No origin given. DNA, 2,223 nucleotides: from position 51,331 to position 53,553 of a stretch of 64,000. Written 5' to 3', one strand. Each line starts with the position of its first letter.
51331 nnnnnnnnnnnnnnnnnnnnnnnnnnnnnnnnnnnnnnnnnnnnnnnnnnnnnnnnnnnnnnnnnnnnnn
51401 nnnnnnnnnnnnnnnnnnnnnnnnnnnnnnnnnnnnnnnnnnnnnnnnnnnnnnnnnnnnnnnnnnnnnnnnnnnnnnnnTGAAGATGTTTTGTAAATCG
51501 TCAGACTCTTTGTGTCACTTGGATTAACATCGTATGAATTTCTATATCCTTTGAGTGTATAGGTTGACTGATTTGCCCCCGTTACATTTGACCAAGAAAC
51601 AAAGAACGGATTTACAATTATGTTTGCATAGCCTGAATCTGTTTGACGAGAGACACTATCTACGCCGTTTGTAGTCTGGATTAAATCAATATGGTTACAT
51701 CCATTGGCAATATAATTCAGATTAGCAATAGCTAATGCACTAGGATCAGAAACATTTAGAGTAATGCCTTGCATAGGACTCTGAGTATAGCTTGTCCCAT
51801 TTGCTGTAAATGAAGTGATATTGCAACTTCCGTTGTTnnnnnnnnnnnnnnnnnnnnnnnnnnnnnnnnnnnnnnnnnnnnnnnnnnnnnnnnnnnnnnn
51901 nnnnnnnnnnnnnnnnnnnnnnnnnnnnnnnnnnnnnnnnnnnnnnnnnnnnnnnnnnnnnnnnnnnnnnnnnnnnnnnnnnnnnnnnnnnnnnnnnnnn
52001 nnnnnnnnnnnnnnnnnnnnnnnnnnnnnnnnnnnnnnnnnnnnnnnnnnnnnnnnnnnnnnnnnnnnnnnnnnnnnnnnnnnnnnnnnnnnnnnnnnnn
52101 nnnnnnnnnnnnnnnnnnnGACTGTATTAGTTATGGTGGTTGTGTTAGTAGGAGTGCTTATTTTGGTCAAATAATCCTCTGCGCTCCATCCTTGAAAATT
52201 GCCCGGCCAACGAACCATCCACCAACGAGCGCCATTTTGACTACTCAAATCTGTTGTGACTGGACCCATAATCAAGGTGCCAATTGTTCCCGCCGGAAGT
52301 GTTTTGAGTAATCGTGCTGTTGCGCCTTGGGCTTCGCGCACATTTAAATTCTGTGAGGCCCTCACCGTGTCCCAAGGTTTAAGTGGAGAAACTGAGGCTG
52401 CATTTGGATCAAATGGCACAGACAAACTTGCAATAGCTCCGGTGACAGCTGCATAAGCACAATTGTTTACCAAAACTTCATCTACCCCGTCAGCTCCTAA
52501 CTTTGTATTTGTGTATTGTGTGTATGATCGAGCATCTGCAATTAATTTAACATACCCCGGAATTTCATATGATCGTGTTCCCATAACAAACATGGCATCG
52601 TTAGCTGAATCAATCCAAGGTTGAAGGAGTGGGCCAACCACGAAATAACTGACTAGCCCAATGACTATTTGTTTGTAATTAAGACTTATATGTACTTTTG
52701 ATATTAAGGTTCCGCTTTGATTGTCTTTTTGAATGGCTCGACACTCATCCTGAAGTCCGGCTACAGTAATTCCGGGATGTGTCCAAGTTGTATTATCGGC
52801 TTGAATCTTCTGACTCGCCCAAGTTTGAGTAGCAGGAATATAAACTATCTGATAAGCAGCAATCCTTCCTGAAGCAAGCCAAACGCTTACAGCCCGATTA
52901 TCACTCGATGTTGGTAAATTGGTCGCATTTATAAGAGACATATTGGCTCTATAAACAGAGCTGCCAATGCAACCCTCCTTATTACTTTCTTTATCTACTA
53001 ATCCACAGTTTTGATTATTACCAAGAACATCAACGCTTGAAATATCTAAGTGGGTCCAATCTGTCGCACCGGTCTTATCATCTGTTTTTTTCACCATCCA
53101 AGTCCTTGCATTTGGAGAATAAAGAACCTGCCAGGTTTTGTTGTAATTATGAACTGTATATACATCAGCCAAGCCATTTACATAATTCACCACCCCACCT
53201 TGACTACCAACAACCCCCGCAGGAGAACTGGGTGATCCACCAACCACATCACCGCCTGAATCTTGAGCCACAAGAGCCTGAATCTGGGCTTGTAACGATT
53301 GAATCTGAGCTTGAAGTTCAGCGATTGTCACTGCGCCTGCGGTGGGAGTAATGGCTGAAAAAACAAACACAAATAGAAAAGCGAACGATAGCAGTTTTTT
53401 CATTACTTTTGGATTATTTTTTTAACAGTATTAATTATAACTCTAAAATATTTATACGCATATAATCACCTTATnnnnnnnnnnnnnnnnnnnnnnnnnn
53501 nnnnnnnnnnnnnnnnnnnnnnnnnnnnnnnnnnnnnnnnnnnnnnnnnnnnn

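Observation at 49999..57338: Two adjacent giant surface proteins built from Ig-like/FN3/Cys repeats that share a conserved C-terminal tail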

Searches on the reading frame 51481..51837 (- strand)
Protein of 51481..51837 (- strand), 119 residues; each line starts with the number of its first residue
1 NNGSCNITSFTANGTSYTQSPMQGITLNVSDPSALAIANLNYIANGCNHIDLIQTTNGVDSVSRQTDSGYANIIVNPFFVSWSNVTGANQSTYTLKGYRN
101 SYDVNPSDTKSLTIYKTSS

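Call 59: search_protein_families(library=pfam, proteins=[window:51481-51837:-], max_evalue=1)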
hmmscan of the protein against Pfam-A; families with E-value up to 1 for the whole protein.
seq(119 aa): 1 family
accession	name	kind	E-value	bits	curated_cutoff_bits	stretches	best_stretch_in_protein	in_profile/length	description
PF05175.20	MTS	-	0.17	12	23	1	20-82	53-111/170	Methyltransferase small domain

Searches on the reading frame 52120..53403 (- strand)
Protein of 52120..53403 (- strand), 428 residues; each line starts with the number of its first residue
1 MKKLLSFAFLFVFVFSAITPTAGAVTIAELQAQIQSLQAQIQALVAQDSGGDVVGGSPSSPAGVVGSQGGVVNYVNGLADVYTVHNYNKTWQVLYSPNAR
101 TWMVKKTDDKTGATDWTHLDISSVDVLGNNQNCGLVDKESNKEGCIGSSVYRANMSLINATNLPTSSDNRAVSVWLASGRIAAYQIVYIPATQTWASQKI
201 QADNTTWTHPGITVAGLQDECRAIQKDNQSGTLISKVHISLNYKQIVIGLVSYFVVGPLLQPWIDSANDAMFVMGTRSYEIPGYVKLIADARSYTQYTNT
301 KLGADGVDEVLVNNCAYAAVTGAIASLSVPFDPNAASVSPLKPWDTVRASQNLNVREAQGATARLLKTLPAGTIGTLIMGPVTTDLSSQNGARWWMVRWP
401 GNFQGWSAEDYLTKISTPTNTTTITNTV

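Call 21: find_related_loci(query=A2, collection=genome_contigs, flank=10000)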
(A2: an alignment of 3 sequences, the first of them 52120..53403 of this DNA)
Query A2 (428 aa) in genome_contigs; peptide patterns used: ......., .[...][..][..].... (x = any residue, [..] = any of these).
68 stretches matched a pattern; 1 encode a relative of the query (tblastn E <= 1e-3); 1 distinct loci.
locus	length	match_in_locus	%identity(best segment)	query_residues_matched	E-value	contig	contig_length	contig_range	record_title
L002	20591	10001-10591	40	27-227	2e-38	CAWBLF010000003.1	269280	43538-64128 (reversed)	MAG: uncultured bacterium isolate MFD04428.bin.2.39 genome assembly, contig: contig_54485, whole genome shotgun sequence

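Call 85: search_protein_families(library=pfam, proteins=[L002:9563-11668:+], max_evalue=0.01)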
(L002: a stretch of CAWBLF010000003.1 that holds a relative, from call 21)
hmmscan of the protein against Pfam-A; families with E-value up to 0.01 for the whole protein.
L002:9563-11668:+ (701 aa): 2 families
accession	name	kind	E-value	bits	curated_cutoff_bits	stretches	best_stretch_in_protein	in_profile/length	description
PF16403.11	Bact_surface_Ig-like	-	1.2e-37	128.2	27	2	387-458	1-71/71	Bacterial surface protein, Ig-like domain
PF14282.11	FlxA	-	0.0039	17.7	26.3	1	132-174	4-77/101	FlxA-like protein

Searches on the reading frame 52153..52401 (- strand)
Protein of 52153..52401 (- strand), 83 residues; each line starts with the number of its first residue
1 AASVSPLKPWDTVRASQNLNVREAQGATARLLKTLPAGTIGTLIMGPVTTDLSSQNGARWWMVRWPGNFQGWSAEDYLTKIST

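Call 59: search_protein_families(library=pfam, proteins=[window:52153-52401:-], max_evalue=1)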
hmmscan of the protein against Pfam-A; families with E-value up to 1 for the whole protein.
seq(83 aa): 1 family
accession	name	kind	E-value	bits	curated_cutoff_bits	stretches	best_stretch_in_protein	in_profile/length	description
PF08239.17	SH3_3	-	0.0037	17.9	27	1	18-78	2-53/54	Bacterial SH3 domain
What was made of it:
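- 52153..52335 (-): SH3b-like module of B (residues 357-417), sub-threshold. Pfam SH3_3 E 0.0037, 17.9 bits against a cut-off of 27 (call 59).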

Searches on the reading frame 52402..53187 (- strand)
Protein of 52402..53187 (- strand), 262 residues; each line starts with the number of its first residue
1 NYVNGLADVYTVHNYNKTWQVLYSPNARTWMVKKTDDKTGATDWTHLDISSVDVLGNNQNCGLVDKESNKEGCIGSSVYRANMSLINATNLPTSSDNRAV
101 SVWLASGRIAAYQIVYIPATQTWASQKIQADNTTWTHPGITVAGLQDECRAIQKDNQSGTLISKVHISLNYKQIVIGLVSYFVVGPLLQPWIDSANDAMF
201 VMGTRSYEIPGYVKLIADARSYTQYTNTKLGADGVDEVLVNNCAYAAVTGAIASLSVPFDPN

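Call 39: find_homologous_proteins(query=A5, max_evalue=0.01)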
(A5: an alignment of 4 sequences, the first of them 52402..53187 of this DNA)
Query A5 (4 sequences) (262 aa, profile of the alignment): 1 proteins with E <= 0.01 among 5765 candidates.
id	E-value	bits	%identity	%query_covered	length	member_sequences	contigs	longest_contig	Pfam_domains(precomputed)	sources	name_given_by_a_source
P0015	7.4e-59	217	46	47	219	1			-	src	-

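Call 47: predict_structure(alignment_id=A6)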
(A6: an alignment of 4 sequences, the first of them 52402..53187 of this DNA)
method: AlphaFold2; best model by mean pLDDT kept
length: 262 residues; sequences in the alignment: 4
mean_pLDDT: 51.2   pTM: 0.51
mean pLDDT of the five models: 51.2, 48.0, 47.2, 47.1, 46.4
residues with pLDDT >= 90: 0; 70-90: 50; 50-70: 94; < 50: 118
segments of 3 or more residues with pLDDT < 50: 1-4, 47-77, 158-232, 257-262
pLDDT, mean of each block of 10 residues (from residue 1): 47 64 55 69 53 44 39 47 57 61 60 78 81 80 78 61 38 24 23 25 23 25 29 56 66 51 30
secondary structure, 60 per line:
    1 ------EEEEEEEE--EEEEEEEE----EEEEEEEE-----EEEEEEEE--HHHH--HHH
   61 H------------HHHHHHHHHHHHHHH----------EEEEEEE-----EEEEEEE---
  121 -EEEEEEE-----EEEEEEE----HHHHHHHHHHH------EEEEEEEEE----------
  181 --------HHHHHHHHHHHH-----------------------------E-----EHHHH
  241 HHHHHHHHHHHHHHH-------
elements in order: E7-14 E17-24 E29-36 E42-49 H52-55 H58-61 H74-88 E99-105 E111-117 E122-128 E134-140 H145-155 E162-170 H189-200 H237-255
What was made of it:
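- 52402..53187 (-): Family-defining N-domain of B (residues 73-334; motifs HNYNKTW, KTDDK, NCG...GCIG, EC...NNCAY). The AF2 model is poor (pLDDT 51) and shows (4 strands + helix) x2 (call 47).
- Closest known: PUR repeat / Whirly-like beta-beta-beta-beta-alpha repeats. Same: The predicted secondary structure is two copies of four strands plus a helix (call 47).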

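Call 59: search_protein_families(library=pfam, proteins=[window:52402-53187:-], max_evalue=1)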
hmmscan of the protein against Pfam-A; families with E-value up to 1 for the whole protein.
seq(262 aa): 0 families

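Call 60: find_related_loci(query=A5, collection=metagenome_contigs, flank=10000)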
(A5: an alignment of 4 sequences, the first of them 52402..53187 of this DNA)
Query A5 (262 aa) in metagenome_contigs; peptide patterns used: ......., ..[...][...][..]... (x = any residue, [..] = any of these).
183 stretches matched a pattern; 2 encode a relative of the query (tblastn E <= 1e-3); 2 distinct loci.
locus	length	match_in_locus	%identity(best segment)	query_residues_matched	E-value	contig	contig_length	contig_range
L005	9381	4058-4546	45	4-163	9e-43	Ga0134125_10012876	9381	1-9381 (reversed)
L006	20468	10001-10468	37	3-167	2e-23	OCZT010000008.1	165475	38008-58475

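Call 69: search_solved_structures(query=A5, max_evalue=10)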
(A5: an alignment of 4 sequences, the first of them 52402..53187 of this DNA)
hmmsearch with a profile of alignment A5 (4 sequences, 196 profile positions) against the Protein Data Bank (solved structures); distinct sequences matched with E-value up to 10: 2.
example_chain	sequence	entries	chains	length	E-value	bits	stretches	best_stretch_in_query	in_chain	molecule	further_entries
1cot_A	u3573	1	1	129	1.8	11.3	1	18-47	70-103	CYTOCHROME C2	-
4v61_BM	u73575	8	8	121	2.2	11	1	61-130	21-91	Ribosomal Protein L14 | 50S ribosomal protein L14, chloroplastic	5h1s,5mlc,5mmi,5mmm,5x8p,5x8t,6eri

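Call 85: search_protein_families(library=pfam, proteins=[L006:7997-11380:+, L005:3782-5761:+], max_evalue=0.01)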
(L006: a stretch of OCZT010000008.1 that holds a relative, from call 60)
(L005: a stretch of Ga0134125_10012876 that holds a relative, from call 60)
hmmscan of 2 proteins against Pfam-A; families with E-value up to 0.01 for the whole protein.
L006:7997-11380:+ (1127 aa): 1 family
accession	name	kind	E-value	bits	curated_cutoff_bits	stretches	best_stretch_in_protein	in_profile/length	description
PF07679.22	I-set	-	0.00017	22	23.7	0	78-113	56-90/90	Immunoglobulin I-set domain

L005:3782-5761:+ (659 aa): 0 families

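Call 91: fold_search(model_id=the predicted structure, library=pdb)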
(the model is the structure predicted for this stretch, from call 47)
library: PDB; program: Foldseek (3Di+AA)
matches with E <= 10: 705; with E <= 0.001: 0
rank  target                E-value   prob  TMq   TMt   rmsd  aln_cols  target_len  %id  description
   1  4exr                  4.5e-02  0.38  0.14  0.23  17.1       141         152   12  Crystal structure of a putative lipoprotein (CD1622) from Clostridium difficile 630 at 1.85 A resolution (released 2012-06-27)
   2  8chv_B                9.6e-02  0.35  0.15  0.25  15.8       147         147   14  Crystal structure of human PURA (fragment Glu57-Glu212, PUR repeat I and II) R140P mutant (released 2024-02-21)
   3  8cht_B                1.1e-01  0.23  0.16  0.26  16.4       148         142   11  Crystal structure of human PURA (fragment Glu57-Glu212, PUR repeat I and II) (released 2024-02-21)
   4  5fgp_A                1.2e-01  0.38  0.20  0.31  17.3       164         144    7  Crystal structure of D. melanogaster Pur-alpha repeat I-II in complex with DNA. (released 2016-01-20)
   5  8okv_D                1.3e-01  0.35  0.18  0.15  13.2       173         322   14  lipoprotein BT2095 from Bacteroides thetaiotamicron bound to cyanocobalamin CnCbl (released 2023-09-20)
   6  6hxy_A                1.6e-01  0.16  0.15  0.24  21.8       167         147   12  Crystal structure of the head and coiled-coil domains of zebrafish CCDC61 (released 2020-04-29)
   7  2nvn                  1.6e-01  0.14  0.14  0.24  16.1       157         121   12  Crystal structure of a protein with a cupin-like fold and unknown function (YP_400729.1) from Synechococcus SP. PCC 7942 (released 2006-12-12)
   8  3hfq_A                2.6e-01  0.38  0.15  0.12  16.6       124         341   10  Crystal structure of the lp_2219 protein from Lactobacillus plantarum. Northeast Structural Genomics Consortium Target (released 2009-05-26)
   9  5yyl_A                2.6e-01  0.25  0.14  0.09  18.2       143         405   12  Structure of Major Royal Jelly Protein 1 Oligomer (released 2018-08-08)
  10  8cht_D                2.9e-01  0.13  0.15  0.24  17.1       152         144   10  Crystal structure of human PURA (fragment Glu57-Glu212, PUR repeat I and II) (released 2024-02-21)
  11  8yu5_A                3.2e-01  0.38  0.14  0.08  14.4       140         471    8  The structure of non-activated thiocyanate dehydrogenase mutant with the H447Q substitution from Pelomicrobium methylo (released 2024-04-24)
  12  8okv_A                3.4e-01  0.23  0.18  0.16  13.1       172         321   12  lipoprotein BT2095 from Bacteroides thetaiotamicron bound to cyanocobalamin CnCbl (released 2023-09-20)
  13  8yu5_B                3.8e-01  0.23  0.12  0.07  14.4       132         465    8  The structure of non-activated thiocyanate dehydrogenase mutant with the H447Q substitution from Pelomicrobium methylo (released 2024-04-24)
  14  8okv_B                4.0e-01  0.23  0.14  0.11  13.9       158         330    9  lipoprotein BT2095 from Bacteroides thetaiotamicron bound to cyanocobalamin CnCbl (released 2023-09-20)
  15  8z75_A                4.4e-01  0.33  0.14  0.09  14.4       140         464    8  The structure of non-activated thiocyanate dehydrogenase from Pelomicrobium methylotrophicum (pmTcDH) (released 2024-05-08)
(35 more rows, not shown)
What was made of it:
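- Closest known: PUR repeat / Whirly-like beta-beta-beta-beta-alpha repeats. Same: The top Foldseek hits are PUR-alpha repeat I-II (call 91).
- Tried and rejected: AF2 gave pLDDT 51 and Foldseek nothing significant (calls 47, 91).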
